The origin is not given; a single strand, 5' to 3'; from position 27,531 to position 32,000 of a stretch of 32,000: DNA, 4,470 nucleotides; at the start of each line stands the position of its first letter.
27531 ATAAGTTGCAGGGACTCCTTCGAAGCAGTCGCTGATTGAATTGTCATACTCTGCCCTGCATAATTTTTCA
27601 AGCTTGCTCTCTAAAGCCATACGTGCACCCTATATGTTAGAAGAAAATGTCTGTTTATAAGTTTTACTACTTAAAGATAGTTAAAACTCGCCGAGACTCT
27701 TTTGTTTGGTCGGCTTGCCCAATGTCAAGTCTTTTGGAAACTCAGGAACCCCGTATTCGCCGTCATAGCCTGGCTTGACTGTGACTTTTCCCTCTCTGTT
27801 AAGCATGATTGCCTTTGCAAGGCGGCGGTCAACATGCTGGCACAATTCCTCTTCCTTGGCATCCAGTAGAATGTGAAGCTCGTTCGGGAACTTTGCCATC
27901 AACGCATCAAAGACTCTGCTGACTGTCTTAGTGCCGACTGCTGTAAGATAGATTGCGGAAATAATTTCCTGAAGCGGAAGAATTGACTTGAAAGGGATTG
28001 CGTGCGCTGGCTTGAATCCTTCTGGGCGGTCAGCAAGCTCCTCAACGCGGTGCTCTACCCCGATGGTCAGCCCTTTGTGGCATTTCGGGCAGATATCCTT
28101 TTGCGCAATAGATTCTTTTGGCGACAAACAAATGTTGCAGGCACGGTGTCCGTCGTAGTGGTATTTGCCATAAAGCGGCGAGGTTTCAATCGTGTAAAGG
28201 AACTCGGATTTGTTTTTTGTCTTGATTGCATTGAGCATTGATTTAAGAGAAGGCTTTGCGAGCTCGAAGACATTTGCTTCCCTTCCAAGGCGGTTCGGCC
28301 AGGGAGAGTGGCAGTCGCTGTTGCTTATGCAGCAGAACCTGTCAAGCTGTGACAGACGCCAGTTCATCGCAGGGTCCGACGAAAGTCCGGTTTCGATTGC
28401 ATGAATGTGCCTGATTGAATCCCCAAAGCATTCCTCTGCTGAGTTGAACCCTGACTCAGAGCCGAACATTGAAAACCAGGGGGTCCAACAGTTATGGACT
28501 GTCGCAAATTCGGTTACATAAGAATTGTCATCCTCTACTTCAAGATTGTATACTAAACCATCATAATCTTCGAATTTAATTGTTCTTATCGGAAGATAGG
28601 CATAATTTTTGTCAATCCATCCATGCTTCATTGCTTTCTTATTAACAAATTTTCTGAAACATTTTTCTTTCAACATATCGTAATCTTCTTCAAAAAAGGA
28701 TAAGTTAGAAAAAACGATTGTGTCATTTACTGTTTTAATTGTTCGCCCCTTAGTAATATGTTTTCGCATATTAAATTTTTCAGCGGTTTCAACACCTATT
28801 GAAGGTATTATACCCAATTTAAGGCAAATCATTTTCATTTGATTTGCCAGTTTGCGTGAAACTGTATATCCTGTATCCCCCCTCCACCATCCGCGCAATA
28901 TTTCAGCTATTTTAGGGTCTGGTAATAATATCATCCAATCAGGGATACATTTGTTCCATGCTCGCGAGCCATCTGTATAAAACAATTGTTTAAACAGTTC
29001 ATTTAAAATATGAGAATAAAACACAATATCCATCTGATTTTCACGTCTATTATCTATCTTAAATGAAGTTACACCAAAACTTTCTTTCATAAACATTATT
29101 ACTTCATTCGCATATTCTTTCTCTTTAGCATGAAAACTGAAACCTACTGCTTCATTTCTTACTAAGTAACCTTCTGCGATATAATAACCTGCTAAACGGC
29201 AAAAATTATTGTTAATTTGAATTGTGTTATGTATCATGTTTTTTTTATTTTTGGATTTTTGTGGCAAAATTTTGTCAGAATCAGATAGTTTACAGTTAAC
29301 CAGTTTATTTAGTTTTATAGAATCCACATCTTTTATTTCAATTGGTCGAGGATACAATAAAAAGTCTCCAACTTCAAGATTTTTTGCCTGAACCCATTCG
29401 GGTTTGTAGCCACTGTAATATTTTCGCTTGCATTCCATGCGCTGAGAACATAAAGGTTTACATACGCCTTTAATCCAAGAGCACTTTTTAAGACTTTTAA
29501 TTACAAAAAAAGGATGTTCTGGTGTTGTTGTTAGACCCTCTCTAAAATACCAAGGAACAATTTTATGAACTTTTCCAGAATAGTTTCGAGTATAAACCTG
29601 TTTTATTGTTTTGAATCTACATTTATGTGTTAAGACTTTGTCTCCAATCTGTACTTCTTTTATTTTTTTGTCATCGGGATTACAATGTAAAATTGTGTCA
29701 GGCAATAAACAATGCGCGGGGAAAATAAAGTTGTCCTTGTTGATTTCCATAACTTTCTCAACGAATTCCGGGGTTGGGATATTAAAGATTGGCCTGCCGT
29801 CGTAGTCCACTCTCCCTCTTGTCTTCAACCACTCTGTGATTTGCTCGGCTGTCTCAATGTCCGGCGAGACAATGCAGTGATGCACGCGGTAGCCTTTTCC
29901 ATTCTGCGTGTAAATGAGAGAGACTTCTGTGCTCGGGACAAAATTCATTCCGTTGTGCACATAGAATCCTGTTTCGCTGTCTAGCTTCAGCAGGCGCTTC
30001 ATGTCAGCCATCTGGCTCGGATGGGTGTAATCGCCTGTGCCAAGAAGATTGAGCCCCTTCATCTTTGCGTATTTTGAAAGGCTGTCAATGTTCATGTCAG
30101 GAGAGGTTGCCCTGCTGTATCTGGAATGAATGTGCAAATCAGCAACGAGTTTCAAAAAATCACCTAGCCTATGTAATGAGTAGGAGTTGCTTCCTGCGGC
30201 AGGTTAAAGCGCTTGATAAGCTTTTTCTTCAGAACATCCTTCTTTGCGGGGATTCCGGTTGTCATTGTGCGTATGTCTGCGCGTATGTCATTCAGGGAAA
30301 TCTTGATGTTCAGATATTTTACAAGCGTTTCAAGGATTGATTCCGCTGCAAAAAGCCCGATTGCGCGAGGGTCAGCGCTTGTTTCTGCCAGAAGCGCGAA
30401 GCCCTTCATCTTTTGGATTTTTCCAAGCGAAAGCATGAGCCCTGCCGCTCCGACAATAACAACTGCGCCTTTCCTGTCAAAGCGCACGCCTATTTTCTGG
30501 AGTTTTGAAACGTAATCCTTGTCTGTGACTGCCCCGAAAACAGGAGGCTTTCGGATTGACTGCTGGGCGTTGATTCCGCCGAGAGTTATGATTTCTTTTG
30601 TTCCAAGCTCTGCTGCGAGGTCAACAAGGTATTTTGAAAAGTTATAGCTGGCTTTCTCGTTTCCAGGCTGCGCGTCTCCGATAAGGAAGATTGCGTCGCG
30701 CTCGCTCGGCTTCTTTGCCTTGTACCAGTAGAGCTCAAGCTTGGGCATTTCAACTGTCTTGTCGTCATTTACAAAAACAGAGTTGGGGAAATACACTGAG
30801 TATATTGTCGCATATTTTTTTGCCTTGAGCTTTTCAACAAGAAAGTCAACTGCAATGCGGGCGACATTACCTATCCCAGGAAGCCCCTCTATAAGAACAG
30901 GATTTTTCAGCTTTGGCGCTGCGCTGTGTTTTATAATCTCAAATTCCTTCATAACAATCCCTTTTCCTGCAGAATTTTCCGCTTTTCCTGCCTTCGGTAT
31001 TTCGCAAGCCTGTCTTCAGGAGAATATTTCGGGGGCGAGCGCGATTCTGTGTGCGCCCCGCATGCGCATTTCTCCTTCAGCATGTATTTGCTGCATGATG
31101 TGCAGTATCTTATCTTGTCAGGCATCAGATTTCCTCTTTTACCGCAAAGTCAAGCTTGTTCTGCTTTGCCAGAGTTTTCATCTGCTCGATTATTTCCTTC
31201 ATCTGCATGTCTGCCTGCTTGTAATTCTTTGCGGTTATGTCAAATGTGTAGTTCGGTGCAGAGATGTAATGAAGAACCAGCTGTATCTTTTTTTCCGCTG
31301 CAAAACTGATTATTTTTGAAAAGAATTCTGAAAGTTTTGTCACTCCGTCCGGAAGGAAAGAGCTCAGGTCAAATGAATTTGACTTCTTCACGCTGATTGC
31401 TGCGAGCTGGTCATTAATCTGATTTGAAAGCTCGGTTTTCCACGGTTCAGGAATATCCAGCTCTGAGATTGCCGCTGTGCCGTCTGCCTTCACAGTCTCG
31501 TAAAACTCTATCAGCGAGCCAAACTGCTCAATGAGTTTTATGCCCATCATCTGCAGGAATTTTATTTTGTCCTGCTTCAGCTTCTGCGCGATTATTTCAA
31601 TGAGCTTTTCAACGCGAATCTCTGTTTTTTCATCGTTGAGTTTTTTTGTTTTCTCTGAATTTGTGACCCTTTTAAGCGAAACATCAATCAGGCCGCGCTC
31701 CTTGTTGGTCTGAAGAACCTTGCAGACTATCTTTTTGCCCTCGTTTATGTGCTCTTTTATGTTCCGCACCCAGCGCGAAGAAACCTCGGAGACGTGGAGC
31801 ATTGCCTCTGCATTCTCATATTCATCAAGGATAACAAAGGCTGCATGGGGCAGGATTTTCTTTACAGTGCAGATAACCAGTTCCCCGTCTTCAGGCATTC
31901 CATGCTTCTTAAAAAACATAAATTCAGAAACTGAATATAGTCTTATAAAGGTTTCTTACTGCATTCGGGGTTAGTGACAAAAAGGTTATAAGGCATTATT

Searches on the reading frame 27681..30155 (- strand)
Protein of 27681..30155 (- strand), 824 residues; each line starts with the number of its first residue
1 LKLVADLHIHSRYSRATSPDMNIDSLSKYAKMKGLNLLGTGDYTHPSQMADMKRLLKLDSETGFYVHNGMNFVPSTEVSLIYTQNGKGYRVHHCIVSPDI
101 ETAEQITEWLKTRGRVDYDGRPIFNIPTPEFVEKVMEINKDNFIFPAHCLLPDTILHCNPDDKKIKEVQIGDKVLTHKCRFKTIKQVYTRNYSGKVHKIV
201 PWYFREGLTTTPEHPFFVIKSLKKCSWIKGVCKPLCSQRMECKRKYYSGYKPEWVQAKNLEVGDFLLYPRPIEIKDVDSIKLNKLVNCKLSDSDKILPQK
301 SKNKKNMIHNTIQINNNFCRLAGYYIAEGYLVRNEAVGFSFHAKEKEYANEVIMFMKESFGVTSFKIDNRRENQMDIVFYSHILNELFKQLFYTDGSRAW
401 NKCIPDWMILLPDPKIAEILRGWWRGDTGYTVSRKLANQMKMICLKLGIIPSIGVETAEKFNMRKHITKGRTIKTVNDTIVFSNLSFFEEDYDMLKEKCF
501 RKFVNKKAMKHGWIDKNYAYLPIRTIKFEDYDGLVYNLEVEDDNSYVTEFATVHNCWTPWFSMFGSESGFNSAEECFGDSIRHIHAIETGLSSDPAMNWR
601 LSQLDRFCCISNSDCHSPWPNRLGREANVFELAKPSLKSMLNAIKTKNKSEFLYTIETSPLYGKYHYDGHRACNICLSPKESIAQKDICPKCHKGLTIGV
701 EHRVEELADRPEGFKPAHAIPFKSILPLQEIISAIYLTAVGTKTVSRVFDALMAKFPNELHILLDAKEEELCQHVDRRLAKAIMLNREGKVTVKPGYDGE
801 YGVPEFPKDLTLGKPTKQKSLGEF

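Call 9: search_protein_families(library=pfam, proteins=[window:27681-30155:-], max_evalue=0.001)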
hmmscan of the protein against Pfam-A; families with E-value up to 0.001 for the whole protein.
window:27681-30155:- (824 aa): 3 families
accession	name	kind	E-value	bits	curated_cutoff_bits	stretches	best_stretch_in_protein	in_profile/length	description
PF14890.11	Intein_splicing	-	4.1e-08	33.6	35.8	1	253-555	77-155/155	Intein splicing domain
PF14528.11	LAGLIDADG_3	-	2.5e-06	28.1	22.5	0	320-385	6-70/82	LAGLIDADG-like domain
PF07591.16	PT-HINT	-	0.00011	22.9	27.7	0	163-219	9-72/137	Pretoxin HINT domain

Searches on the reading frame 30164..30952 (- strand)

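Call 9: search_protein_families(library=pfam, proteins=[window:30164-30952:-], max_evalue=0.001)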
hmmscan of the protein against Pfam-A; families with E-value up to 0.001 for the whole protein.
window:30164-30952:- (262 aa): 1 family
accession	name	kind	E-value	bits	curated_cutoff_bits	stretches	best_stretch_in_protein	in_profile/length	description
PF09754.15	PAC2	-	7.8e-41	140.7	25.8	1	20-233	1-210/215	PAC2 family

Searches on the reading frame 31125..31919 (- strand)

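Call 9: search_protein_families(library=pfam, proteins=[window:31125-31919:-], max_evalue=0.001)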
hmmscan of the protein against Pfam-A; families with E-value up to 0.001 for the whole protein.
window:31125-31919:- (264 aa): 2 families
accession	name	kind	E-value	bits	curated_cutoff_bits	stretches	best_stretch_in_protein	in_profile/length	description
PF07541.17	EIF_2_alpha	-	4.1e-15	56.2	22.8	1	123-233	3-114/114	Eukaryotic translation initiation factor 2 alpha subunit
PF00575.29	S1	-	1.1e-09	38.9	22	1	9-83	2-74/74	S1 RNA binding domain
